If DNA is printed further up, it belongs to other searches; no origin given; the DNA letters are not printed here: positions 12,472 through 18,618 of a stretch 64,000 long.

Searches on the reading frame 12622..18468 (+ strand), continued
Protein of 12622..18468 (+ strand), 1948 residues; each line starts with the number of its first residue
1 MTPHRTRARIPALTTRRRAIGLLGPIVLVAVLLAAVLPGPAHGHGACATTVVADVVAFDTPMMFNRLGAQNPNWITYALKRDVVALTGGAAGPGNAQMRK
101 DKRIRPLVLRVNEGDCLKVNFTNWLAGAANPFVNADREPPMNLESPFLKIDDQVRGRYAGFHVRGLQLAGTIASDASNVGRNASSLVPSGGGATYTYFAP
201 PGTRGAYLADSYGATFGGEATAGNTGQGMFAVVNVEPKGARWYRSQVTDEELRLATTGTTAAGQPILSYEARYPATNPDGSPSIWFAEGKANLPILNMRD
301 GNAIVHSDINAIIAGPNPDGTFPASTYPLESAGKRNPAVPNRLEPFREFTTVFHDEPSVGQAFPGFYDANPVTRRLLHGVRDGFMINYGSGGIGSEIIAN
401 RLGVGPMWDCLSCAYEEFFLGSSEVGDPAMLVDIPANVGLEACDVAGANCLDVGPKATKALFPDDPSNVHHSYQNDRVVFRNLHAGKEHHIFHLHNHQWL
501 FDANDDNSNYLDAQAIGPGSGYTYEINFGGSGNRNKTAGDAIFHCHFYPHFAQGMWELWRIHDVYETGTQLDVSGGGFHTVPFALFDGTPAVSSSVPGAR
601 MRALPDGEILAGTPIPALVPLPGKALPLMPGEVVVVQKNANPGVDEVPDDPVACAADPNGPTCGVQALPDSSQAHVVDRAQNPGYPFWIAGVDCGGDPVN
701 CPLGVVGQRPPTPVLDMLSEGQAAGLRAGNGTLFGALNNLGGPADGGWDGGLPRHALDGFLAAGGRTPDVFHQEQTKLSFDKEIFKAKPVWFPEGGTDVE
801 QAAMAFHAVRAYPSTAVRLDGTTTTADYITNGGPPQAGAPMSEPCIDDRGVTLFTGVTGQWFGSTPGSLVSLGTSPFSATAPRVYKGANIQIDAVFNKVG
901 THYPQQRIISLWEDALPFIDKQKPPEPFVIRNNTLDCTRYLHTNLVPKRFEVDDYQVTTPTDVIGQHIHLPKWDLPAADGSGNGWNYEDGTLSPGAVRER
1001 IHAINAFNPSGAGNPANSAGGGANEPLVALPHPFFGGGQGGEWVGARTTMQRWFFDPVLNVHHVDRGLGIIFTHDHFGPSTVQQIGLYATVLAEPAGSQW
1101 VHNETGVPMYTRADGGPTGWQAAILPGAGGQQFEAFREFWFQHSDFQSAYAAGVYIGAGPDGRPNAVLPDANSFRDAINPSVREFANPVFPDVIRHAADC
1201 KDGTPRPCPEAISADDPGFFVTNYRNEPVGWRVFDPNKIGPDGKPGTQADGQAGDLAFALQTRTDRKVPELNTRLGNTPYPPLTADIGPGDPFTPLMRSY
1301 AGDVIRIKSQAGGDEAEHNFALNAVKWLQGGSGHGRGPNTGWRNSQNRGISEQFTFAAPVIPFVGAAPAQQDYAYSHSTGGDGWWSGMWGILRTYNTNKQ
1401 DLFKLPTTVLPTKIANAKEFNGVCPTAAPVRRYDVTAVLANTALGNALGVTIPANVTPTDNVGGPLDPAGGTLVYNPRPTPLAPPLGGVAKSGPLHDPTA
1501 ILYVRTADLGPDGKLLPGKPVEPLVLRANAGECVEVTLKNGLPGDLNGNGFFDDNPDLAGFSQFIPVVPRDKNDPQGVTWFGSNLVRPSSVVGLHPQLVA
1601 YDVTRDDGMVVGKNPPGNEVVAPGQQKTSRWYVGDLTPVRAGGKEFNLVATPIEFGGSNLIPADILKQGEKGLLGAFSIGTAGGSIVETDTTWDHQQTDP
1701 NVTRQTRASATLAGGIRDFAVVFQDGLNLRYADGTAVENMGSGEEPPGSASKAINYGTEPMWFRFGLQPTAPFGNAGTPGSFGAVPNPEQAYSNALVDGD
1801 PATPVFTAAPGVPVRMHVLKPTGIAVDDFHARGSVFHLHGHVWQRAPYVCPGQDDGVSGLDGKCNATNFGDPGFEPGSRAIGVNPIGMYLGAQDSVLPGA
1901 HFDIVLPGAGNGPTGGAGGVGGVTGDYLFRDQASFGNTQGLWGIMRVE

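Call 22: find_encoding_contigs(protein=P0003, flank=10000, max_places=2)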
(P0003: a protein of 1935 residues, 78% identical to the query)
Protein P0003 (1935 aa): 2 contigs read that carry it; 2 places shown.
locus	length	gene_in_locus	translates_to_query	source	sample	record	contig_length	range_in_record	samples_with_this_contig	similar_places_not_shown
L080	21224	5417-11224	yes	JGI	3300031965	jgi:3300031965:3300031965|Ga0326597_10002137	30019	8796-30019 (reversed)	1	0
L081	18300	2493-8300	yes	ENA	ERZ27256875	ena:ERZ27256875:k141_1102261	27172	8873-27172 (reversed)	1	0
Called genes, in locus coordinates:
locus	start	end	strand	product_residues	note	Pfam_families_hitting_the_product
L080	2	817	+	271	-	?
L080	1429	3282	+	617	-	PF08448:PAS_4 (weak), PF00512:HisKA, PF02518:HATPase_c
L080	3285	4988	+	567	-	PF00072:Response_reg, PF00989:PAS (weak), PF08448:PAS_4 (weak), PF13426:PAS_9 (weak), PF00158:Sigma54_activat, PF14532:Sigma54_activ_2, PF25601:AAA_lid_14, PF02954:HTH_8, +2 more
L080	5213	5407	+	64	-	-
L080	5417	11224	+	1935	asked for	PF07731:Cu-oxidase_2 (faint)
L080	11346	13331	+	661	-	PF21783:YNCE (faint), PF02239:Cytochrom_D1, PF25174:Beta-prop_THOC3 (weak), PF13115:YtkA (faint)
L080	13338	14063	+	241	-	PF02630:SCO1-SenC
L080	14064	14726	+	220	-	PF02630:SCO1-SenC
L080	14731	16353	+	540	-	PF13458:Peripla_BP_6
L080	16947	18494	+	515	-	PF05157:MshEN, PF00437:T2SSE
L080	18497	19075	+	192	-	PF04542:Sigma70_r2, PF08281:Sigma70_r4_2, PF04545:Sigma70_r4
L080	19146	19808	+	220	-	-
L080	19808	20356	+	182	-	-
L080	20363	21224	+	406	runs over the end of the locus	PF28597:T2SSF_N, PF00482:T2SSF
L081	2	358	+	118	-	?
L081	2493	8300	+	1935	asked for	PF07731:Cu-oxidase_2 (faint)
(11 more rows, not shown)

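Call 23: find_encoding_contigs(protein=P0008, flank=10000, max_places=2)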
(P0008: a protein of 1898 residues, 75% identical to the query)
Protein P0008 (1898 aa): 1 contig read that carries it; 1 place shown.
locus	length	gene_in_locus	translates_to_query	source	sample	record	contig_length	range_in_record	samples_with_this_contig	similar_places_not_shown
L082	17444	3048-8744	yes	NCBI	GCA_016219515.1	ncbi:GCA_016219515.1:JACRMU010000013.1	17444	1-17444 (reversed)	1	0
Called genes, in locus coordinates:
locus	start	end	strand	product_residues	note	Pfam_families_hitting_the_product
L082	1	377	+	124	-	PF14537:Cytochrom_c3_2 (faint)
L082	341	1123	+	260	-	PF25160:LdpA_Fe-S-bd (faint), PF12838:Fer4_7 (weak), PF13183:Fer4_8 (weak), PF13237:Fer4_10 (weak), PF13247:Fer4_11, PF00037:Fer4 (weak), PF13237:Fer4_10 (weak), PF12838:Fer4_7 (weak), +6 more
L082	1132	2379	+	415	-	PF03916:NrfD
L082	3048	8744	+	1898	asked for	-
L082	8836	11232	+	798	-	PF17892:Cadherin_5 (faint), PF17963:Big_9, PF17803:Cadherin_4, PF17963:Big_9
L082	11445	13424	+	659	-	PF21783:YNCE, PF02239:Cytochrom_D1 (weak), PF23414:Beta-prop_EML_2 (faint), PF10282:Lactonase (faint), PF25174:Beta-prop_THOC3 (weak)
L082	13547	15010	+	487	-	PF13458:Peripla_BP_6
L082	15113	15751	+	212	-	PF02630:SCO1-SenC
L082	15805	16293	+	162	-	PF05573:NosL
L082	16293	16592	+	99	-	-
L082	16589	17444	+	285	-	?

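Call 34: find_encoding_contigs(protein=P0010, flank=10000, max_places=1)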
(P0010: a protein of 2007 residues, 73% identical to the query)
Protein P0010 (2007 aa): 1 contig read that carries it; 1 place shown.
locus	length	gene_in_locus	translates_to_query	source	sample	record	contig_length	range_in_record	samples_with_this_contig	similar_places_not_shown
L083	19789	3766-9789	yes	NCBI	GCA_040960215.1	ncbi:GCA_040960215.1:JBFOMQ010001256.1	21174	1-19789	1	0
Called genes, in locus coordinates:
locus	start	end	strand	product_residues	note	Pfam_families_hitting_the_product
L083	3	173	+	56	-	?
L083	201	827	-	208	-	PF02630:SCO1-SenC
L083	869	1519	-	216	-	PF02630:SCO1-SenC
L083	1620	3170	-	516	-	PF13458:Peripla_BP_6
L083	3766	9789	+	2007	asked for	-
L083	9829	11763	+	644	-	PF21783:YNCE (weak), PF25174:Beta-prop_THOC3 (weak), PF02239:Cytochrom_D1 (weak), PF13115:YtkA (faint)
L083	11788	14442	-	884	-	PF08448:PAS_4, PF13426:PAS_9, PF00989:PAS, PF08448:PAS_4, PF13188:PAS_8, PF13426:PAS_9, PF08447:PAS_3, PF00989:PAS, +10 more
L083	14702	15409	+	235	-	PF02683:DsbD_TM, PF13386:DsbD_2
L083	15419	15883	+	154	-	PF00578:AhpC-TSA, PF08534:Redoxin, PF00085:Thioredoxin, PF13098:Thioredoxin_2, PF13905:Thioredoxin_8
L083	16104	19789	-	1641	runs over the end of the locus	PF03098:An_peroxidase, PF00353:HemolysinCabind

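Call 35: find_encoding_contigs(protein=P0018, flank=10000, max_places=1)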
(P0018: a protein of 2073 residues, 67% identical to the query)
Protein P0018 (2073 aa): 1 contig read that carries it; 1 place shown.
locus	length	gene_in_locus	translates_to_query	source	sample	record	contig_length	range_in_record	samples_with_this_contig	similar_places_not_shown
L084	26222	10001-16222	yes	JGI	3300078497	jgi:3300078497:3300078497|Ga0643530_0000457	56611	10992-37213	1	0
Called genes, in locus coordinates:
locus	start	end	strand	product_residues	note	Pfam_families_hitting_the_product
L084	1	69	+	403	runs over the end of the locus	PF13439:Glyco_transf_4, PF13579:Glyco_trans_4_4, PF00534:Glycos_transf_1 (weak), PF13692:Glyco_trans_1_4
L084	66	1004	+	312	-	PF01073:3Beta_HSD, PF01370:Epimerase, PF04321:RmlD_sub_bind, PF05368:NmrA (weak), PF13460:NAD_binding_10, PF16363:GDP_Man_Dehyd, PF07993:NAD_binding_4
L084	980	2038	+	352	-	PF00953:Glycos_transf_4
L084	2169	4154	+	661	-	PF13727:CoA_binding_3, PF01073:3Beta_HSD, PF01370:Epimerase, PF02719:Polysacc_synt_2, PF04321:RmlD_sub_bind, PF16363:GDP_Man_Dehyd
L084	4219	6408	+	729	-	PF21305:type_II_gspD_N0, PF03958:Secretin_N, PF00263:Secretin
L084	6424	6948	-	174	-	PF08534:Redoxin, PF00578:AhpC-TSA, PF00085:Thioredoxin, PF13098:Thioredoxin_2, PF13905:Thioredoxin_8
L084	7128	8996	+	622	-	PF00989:PAS, PF08448:PAS_4, PF13426:PAS_9, PF00989:PAS, PF08448:PAS_4, PF13188:PAS_8 (weak), PF13426:PAS_9, PF02518:HATPase_c, +2 more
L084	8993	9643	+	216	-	PF02630:SCO1-SenC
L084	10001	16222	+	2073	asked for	-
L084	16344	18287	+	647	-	PF21783:YNCE (faint), PF10282:Lactonase (faint), PF25174:Beta-prop_THOC3 (weak), PF13115:YtkA (faint), PF02239:Cytochrom_D1 (weak)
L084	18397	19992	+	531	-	PF13458:Peripla_BP_6, PF01094:ANF_receptor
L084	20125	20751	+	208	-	PF02630:SCO1-SenC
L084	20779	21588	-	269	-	PF10411:DsbC_N (faint), PF13098:Thioredoxin_2, PF13462:Thioredoxin_4 (weak)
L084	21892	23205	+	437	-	-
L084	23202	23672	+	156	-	PF14522:Cytochrome_C7 (faint)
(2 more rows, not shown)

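Call 36: find_encoding_contigs(protein=P0004, flank=10000, max_places=1)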
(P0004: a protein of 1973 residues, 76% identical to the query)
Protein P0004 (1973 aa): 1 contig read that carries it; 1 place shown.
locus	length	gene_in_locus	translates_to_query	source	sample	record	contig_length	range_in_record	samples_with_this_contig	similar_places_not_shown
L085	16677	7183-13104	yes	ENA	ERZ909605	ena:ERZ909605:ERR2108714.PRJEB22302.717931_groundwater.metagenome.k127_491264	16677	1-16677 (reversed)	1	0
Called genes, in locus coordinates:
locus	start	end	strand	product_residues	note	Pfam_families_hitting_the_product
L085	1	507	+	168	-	?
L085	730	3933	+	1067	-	PF24883:NPHP3_N (faint), PF25873:WHD_MalT, PF03704:BTAD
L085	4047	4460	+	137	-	PF07238:PilZ (weak)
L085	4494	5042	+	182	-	-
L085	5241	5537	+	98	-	-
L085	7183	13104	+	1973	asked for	-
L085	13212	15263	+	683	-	PF02239:Cytochrom_D1 (faint), PF21783:YNCE (weak), PF25174:Beta-prop_THOC3 (faint), PF13115:YtkA (faint)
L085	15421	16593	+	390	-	PF07452:CHRD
